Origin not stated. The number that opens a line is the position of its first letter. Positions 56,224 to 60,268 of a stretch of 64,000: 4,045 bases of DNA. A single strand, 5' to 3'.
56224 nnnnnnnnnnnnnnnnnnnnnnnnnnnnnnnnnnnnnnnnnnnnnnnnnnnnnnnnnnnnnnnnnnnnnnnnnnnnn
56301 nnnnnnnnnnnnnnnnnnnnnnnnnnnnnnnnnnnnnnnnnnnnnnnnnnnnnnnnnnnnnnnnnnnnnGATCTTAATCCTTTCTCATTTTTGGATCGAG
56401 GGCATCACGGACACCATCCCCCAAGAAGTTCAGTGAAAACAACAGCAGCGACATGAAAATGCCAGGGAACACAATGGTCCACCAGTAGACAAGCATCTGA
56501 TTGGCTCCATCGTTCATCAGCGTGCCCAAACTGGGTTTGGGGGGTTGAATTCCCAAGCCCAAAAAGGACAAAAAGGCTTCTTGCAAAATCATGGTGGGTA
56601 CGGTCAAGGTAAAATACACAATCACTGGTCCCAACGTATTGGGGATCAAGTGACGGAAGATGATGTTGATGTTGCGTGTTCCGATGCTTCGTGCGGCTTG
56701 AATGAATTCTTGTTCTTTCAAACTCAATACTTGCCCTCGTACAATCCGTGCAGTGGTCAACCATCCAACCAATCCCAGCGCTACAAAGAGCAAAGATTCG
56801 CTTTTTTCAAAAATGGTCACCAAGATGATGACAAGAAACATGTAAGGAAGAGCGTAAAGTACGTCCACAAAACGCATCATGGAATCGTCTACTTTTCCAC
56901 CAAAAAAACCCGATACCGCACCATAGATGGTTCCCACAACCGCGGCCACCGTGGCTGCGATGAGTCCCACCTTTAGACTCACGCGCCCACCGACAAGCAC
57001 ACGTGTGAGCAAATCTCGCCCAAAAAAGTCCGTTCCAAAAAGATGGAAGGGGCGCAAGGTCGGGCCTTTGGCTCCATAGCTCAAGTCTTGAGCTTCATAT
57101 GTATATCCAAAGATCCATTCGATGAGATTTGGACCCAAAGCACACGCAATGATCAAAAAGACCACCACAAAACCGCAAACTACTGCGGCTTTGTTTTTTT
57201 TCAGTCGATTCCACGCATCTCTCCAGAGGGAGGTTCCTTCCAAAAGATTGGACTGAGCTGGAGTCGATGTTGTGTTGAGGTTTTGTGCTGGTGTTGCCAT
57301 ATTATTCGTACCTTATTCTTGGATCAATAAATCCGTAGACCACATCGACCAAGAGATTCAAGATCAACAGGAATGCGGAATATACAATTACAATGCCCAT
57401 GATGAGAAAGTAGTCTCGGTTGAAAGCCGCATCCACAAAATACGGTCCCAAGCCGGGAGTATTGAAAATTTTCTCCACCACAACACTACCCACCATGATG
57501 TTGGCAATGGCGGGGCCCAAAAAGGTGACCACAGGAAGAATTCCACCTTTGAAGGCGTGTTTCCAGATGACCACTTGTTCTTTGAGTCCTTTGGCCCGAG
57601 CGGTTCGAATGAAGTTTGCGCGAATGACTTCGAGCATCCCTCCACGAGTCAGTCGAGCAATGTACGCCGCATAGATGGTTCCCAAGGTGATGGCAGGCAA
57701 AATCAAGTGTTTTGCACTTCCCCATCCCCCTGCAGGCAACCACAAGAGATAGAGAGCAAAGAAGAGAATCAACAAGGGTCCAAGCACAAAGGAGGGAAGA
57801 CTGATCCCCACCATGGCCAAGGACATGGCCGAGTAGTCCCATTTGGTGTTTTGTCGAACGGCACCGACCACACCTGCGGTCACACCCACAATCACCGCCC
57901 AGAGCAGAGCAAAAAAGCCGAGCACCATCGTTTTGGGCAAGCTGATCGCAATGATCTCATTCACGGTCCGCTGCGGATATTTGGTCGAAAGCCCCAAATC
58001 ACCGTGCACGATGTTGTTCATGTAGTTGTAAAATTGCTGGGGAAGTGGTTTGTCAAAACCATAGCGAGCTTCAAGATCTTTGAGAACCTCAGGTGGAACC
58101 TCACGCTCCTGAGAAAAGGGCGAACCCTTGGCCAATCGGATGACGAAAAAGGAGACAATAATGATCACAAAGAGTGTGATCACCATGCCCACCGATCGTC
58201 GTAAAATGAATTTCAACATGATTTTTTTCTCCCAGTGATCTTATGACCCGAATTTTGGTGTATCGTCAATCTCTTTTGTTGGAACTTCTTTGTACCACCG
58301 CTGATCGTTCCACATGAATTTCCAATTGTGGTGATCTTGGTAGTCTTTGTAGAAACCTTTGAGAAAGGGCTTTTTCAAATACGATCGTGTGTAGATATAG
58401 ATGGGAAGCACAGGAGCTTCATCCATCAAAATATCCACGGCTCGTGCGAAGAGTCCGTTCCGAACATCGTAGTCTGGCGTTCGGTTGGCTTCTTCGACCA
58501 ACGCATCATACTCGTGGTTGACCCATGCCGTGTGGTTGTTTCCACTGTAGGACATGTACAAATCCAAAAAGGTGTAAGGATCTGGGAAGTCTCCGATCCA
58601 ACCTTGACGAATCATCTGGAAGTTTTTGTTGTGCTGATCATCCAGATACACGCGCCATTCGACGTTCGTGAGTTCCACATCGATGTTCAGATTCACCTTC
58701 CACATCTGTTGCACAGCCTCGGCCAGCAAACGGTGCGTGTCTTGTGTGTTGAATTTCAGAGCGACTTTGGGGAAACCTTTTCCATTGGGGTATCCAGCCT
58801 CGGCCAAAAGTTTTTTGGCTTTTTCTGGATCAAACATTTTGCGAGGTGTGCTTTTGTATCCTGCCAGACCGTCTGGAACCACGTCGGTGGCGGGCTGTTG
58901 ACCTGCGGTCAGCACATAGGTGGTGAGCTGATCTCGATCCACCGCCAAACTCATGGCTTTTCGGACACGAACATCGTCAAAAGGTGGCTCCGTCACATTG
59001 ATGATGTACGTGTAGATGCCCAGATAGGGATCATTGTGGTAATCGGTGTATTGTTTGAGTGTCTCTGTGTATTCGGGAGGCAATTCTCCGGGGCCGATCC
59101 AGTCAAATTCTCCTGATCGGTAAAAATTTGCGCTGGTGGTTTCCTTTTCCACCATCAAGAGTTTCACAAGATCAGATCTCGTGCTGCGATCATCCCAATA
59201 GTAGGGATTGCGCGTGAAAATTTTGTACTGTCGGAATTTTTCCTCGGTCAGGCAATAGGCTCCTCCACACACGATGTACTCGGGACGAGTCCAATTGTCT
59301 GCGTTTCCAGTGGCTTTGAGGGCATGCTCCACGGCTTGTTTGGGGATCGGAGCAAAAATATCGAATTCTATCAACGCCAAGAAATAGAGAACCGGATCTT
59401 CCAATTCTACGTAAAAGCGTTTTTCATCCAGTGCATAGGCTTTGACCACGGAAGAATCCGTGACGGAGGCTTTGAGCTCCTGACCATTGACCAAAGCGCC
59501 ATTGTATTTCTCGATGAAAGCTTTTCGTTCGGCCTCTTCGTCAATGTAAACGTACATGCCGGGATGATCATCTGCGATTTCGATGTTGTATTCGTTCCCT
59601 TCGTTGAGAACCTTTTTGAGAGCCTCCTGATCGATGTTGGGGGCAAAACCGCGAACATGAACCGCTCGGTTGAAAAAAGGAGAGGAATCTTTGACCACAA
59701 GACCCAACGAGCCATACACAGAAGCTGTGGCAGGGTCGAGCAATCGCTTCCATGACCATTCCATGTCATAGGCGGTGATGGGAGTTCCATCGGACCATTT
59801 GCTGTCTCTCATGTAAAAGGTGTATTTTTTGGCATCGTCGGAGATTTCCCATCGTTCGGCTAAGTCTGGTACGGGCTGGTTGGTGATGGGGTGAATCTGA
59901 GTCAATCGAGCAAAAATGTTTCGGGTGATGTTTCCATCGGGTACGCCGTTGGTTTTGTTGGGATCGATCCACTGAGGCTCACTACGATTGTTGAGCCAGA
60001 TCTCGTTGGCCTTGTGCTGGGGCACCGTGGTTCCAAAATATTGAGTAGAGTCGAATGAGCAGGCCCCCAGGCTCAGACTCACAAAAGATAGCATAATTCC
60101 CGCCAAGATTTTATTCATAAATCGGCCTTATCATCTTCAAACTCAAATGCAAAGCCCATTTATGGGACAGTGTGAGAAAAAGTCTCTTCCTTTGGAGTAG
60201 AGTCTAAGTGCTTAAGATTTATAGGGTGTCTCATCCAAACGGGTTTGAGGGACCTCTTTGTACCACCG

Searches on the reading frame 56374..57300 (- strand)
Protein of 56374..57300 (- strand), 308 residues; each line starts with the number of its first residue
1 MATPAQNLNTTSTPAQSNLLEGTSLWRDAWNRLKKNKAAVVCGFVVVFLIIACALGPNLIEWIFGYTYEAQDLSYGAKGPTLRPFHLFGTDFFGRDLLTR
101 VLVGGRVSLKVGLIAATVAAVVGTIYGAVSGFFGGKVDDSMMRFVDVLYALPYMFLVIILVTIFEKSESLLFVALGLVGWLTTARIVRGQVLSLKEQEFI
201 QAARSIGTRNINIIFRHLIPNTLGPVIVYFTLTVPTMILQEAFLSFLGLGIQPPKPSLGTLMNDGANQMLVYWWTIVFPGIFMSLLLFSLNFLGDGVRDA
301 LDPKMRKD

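Call 50: search_protein_families(library=pfam, proteins=[window:56374-57300:-])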
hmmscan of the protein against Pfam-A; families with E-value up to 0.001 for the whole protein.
window:56374-57300:- (308 aa): 2 families
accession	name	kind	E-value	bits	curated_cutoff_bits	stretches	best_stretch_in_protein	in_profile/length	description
PF00528.27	BPD_transp_1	-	8.7e-31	107.5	26.4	1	123-307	1-184/184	Binding-protein-dependent transport system inner membrane component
PF12911.12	OppC_N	-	2.4e-14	53.4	23.9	1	24-75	1-48/53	N-terminal TM domain of oligopeptide transport permease C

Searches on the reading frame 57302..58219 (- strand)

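Call 50: search_protein_families(library=pfam, proteins=[window:57302-58219:-])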
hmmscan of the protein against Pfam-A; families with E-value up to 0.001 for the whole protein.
window:57302-58219:- (305 aa): 2 families
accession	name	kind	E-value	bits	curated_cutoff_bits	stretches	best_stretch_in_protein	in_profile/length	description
PF00528.27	BPD_transp_1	-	1.8e-37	129.3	26.4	1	112-303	1-183/184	Binding-protein-dependent transport system inner membrane component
PF19300.4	BPD_transp_1_N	-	5.6e-12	46.3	23.8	1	1-74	1-76/114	Binding-prot-dependent transport system membrane comp, N-term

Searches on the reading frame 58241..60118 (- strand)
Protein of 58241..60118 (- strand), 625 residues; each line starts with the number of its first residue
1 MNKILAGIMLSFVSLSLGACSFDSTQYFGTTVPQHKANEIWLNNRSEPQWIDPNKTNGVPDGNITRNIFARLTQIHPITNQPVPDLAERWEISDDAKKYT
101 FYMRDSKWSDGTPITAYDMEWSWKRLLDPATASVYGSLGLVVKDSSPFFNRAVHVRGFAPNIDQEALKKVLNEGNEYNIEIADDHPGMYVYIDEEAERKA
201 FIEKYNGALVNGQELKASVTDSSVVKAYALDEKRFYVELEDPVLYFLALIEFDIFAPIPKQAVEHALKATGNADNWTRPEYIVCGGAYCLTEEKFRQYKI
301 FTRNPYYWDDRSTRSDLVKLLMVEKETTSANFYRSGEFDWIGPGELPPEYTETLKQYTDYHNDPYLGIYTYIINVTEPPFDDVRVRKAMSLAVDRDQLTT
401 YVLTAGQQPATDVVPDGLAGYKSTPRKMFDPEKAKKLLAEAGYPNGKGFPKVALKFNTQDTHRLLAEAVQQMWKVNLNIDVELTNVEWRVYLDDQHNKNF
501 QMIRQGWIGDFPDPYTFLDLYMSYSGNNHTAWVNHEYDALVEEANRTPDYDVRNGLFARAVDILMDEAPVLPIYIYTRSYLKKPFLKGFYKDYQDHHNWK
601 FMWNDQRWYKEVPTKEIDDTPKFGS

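Call 50: search_protein_families(library=pfam, proteins=[window:58241-60118:-])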
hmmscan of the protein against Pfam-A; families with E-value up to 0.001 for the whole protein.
window:58241-60118:- (625 aa): 1 family
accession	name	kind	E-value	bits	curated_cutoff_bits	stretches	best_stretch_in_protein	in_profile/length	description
PF00496.27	SBP_bac_5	-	9.5e-85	285.3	32.4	1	81-528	1-367/368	Bacterial extracellular solute-binding proteins, family 5 Middle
